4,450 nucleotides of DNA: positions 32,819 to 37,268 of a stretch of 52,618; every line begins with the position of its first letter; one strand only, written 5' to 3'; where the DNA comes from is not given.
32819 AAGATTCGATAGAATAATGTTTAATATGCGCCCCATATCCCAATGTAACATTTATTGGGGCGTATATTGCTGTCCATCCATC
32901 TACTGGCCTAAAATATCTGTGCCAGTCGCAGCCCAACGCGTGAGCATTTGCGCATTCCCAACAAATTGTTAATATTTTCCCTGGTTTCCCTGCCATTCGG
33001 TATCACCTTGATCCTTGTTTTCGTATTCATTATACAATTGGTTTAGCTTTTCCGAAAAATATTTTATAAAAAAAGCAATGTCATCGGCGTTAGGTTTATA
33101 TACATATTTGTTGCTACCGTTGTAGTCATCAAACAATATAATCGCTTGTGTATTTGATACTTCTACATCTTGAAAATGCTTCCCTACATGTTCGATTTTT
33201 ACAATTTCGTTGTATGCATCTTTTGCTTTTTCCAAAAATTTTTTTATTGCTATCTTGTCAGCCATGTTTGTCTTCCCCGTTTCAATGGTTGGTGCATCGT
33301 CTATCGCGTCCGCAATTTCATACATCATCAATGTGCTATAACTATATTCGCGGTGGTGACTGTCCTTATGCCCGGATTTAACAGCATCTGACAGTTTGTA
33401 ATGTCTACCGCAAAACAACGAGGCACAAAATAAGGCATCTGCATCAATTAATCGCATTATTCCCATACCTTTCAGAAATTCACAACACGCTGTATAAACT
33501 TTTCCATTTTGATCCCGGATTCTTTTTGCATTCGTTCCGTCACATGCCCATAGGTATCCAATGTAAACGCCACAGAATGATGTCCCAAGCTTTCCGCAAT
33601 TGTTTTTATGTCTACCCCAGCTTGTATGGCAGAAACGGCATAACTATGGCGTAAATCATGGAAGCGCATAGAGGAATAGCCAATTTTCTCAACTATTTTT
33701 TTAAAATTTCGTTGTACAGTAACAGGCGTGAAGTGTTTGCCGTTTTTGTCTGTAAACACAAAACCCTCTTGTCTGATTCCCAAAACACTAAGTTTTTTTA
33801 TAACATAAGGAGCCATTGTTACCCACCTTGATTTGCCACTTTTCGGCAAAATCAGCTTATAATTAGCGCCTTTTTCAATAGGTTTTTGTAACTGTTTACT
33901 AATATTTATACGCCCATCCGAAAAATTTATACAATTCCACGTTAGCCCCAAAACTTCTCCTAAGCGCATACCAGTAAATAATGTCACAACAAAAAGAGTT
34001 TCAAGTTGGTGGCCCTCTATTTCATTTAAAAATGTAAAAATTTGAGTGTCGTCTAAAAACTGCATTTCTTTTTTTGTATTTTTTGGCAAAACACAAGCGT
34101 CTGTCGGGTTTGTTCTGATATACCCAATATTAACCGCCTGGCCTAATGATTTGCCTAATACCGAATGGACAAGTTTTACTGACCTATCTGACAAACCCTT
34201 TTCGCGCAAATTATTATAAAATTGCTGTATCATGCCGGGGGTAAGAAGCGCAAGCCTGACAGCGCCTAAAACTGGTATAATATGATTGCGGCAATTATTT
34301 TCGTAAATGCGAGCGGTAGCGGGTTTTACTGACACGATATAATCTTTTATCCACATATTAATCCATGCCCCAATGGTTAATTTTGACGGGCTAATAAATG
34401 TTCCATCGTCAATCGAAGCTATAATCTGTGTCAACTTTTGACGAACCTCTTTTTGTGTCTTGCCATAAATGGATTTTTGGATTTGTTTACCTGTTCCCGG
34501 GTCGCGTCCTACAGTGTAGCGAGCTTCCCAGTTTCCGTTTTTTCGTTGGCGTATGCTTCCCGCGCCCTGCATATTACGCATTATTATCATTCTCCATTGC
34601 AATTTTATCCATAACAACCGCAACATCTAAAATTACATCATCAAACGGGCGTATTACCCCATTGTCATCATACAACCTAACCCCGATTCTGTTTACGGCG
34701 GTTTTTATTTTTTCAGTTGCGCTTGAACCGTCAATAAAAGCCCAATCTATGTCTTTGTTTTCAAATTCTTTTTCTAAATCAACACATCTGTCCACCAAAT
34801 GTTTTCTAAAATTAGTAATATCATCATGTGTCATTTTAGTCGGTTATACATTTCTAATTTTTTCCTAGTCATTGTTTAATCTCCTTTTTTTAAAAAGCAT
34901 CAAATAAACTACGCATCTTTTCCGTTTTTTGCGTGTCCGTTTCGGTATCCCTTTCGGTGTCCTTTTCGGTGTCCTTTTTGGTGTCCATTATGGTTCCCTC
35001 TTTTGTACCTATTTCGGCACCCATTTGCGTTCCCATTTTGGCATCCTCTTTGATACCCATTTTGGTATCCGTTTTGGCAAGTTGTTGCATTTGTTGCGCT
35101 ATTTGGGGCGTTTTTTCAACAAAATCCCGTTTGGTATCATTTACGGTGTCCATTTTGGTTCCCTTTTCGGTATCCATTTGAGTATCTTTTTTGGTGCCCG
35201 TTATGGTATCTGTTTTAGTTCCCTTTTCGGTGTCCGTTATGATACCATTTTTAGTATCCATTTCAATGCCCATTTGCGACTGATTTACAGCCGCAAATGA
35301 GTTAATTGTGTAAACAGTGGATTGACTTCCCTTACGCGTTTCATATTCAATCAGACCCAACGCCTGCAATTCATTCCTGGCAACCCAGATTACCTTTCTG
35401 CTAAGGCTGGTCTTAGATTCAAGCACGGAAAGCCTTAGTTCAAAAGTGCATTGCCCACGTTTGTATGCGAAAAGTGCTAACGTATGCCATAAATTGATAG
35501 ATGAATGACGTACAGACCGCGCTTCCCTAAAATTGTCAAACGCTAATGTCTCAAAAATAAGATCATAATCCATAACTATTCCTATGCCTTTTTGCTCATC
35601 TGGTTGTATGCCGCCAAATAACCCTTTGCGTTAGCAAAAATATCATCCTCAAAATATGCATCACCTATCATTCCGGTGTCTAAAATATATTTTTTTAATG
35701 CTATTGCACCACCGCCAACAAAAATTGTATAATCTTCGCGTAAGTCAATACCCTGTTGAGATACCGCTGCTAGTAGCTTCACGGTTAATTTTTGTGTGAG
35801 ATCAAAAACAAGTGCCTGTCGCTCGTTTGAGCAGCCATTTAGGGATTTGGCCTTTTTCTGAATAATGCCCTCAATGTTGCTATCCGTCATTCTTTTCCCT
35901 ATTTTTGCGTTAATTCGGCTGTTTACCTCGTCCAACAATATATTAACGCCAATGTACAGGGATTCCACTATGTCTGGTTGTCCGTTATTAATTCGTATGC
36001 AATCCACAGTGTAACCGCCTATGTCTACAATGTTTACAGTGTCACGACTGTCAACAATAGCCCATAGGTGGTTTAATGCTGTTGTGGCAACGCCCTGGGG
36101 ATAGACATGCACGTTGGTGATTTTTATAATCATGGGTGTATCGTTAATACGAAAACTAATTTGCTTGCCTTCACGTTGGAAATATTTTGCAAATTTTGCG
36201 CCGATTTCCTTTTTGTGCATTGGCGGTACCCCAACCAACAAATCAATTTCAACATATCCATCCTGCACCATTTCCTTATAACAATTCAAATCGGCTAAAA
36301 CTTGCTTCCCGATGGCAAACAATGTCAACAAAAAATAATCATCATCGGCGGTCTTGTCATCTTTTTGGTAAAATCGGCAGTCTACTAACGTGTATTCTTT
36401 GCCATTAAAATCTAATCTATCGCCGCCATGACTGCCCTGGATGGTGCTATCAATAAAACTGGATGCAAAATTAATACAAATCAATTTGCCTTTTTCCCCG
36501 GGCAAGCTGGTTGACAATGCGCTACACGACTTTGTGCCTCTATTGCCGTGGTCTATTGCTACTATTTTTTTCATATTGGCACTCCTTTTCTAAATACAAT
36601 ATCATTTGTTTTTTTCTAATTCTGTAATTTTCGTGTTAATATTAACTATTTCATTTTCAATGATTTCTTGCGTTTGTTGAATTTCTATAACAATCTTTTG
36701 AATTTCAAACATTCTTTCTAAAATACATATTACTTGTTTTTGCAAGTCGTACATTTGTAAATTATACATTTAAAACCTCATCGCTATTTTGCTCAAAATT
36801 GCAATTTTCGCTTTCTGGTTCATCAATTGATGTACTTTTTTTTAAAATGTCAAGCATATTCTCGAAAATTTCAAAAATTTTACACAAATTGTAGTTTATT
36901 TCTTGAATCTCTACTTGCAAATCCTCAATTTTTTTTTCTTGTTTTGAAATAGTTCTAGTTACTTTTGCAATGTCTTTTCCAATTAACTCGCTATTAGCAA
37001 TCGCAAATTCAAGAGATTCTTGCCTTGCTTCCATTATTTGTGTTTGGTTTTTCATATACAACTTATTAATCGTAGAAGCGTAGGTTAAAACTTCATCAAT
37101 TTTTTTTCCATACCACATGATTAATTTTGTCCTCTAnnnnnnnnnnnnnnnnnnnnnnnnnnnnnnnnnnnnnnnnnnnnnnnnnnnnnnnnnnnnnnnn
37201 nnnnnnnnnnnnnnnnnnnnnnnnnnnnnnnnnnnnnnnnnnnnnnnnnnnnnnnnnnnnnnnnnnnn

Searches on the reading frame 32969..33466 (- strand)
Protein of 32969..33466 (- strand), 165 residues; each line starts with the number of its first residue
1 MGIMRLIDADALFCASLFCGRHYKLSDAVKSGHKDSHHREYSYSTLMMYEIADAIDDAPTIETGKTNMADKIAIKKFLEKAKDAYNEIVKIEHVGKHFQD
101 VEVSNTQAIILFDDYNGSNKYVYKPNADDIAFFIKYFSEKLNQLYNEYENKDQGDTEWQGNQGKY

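Call 27: search_protein_families(library=phrogs, proteins=[window:32969-33466:-], max_evalue=0.001)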
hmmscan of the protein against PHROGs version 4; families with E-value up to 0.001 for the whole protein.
window:32969-33466:- (165 aa): 0 families

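Call 28: search_protein_families(library=pfam, proteins=[window:32969-33466:-], max_evalue=0.01)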
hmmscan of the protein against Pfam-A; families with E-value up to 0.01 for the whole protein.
window:32969-33466:- (165 aa): 1 family
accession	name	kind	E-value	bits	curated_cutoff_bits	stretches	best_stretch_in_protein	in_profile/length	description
PF20720.3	nSTAND3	-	0.00065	19.9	27.2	1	63-135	28-96/155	Novel STAND NTPase 3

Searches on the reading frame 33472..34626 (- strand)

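Call 27: search_protein_families(library=phrogs, proteins=[window:33472-34626:-], max_evalue=0.001)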
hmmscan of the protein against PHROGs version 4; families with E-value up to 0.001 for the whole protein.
window:33472-34626:- (384 aa): 10 families
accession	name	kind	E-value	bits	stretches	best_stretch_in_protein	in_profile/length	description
phrog_1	-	integration and excision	4.1e-72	245.3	1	25-380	116-453/611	integrase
phrog_216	-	integration and excision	9.5e-32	111.3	1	163-371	28-233/301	integrase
phrog_7685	-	integration and excision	2.4e-16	61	1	232-377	95-238/240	integrase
phrog_23783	-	integration and excision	4.7e-14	53.7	1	39-177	21-151/162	integrase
phrog_26960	-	unknown function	2.3e-08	35.4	1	23-153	9-139/146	-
phrog_34557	-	integration and excision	9.8e-07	29.7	1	274-366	80-170/183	integrase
phrog_35951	-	unknown function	9.9e-07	30.2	1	306-380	7-80/97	-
phrog_25190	-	integration and excision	2.7e-06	28.7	1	302-362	29-89/109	integrase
phrog_7244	-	integration and excision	5.2e-06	26.9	1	81-244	71-232/263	integrase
phrog_7269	-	integration and excision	0.0005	20.9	1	303-367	12-75/89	integrase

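Call 28: search_protein_families(library=pfam, proteins=[window:33472-34626:-], max_evalue=0.01)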
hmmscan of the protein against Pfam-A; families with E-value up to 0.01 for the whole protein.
window:33472-34626:- (384 aa): 4 families
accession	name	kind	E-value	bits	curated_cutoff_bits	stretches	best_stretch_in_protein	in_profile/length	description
PF00589.27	Phage_integrase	-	9.5e-26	91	27.1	1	194-364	6-170/172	Phage integrase family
PF14659.12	Phage_int_SAM_3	-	1.3e-13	51.4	22.6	1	84-140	1-57/58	Phage integrase, N-terminal SAM-like domain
PF13102.12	Phage_int_SAM_5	-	1.9e-06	28.6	22.3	1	87-174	4-92/98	Phage integrase SAM-like domain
PF14657.12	Arm-DNA-bind_4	-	2.6e-06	27.4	22.3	1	33-77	2-47/47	Arm DNA-binding domain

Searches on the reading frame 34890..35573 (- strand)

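Call 27: search_protein_families(library=phrogs, proteins=[window:34890-35573:-], max_evalue=0.001)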
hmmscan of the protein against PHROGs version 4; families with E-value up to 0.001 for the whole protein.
window:34890-35573:- (227 aa): 3 families
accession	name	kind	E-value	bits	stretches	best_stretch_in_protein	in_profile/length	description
phrog_186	-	DNA, RNA and nucleotide metabolism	1.5e-05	25.8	1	22-142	40-164/308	DnaD-like helicase loader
phrog_270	-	DNA, RNA and nucleotide metabolism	3.6e-05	24.3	1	46-154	68-152/383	replication initiation protein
phrog_6643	-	DNA, RNA and nucleotide metabolism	0.00054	20.5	0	50-191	42-144/313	replication initiation protein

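Call 28: search_protein_families(library=pfam, proteins=[window:34890-35573:-], max_evalue=0.01)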
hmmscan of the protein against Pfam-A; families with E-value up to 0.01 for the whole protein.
window:34890-35573:- (227 aa): 1 family
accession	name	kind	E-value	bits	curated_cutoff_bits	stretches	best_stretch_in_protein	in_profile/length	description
PF13730.12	HTH_36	-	0.0015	18.7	25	1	24-75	6-55/55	Helix-turn-helix domain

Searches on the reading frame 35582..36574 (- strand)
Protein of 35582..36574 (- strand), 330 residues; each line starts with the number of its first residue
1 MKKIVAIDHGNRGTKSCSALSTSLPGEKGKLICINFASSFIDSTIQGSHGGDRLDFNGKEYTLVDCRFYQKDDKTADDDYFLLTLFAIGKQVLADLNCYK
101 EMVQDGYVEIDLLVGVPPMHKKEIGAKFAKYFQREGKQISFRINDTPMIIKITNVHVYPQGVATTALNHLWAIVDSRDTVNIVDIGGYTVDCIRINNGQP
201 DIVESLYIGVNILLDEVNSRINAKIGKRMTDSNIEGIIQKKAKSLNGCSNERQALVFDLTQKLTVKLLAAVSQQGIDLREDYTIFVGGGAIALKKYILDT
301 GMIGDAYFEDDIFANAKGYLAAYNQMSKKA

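Call 27: search_protein_families(library=phrogs, proteins=[window:35582-36574:-], max_evalue=0.001)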
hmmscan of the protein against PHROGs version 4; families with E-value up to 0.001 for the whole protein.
window:35582-36574:- (330 aa): 1 family
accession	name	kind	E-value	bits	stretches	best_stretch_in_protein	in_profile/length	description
phrog_691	-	DNA, RNA and nucleotide metabolism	1.3e-29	104.4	1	1-329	2-328/329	partition protein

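Call 28: search_protein_families(library=pfam, proteins=[window:35582-36574:-], max_evalue=0.01)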
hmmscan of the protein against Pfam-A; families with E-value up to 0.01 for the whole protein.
window:35582-36574:- (330 aa): 4 families
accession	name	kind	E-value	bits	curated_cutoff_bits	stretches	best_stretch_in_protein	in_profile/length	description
PF17989.7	ALP_N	-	1.1e-07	32.6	26.3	1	6-162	1-147/148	Actin like proteins N terminal domain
PF21522.3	MreB-like_C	-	3.4e-07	31.3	27.8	1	182-295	1-119/123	Archaeal actin homologue MreB-like, C-terminal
PF22128.2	Alp7A_like_C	-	6.4e-05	23.2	22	1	180-297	2-133/156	Alp7A C-terminal domain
PF21523.3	ParM_N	-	0.00094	19.7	27.4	1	175-300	2-134/159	Plasmid segregation protein ParM, C-terminal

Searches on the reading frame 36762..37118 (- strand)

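Call 78: search_protein_families(library=ncbifam, proteins=[window:36762-37118:-], max_evalue=0.05)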
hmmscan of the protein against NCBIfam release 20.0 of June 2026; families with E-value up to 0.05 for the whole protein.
window:36762-37118:- (118 aa): 0 families

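Call 92: search_protein_families(library=phrogs, proteins=[window:36762-37118:-], max_evalue=0.001)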
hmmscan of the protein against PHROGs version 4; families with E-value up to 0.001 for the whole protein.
window:36762-37118:- (118 aa): 1 family
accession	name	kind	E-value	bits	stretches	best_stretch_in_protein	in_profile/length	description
phrog_5328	-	unknown function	0.00086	20.7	1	48-81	65-98/101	-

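Call 93: search_protein_families(library=pfam, proteins=[window:36762-37118:-], max_evalue=0.01)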
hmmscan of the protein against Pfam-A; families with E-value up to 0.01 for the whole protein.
window:36762-37118:- (118 aa): 1 family
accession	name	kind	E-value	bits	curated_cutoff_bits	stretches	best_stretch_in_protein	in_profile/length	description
PF08503.15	DapH_N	-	0.0014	19.2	27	1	15-75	16-78/86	Tetrahydrodipicolinate succinyltransferase N-terminal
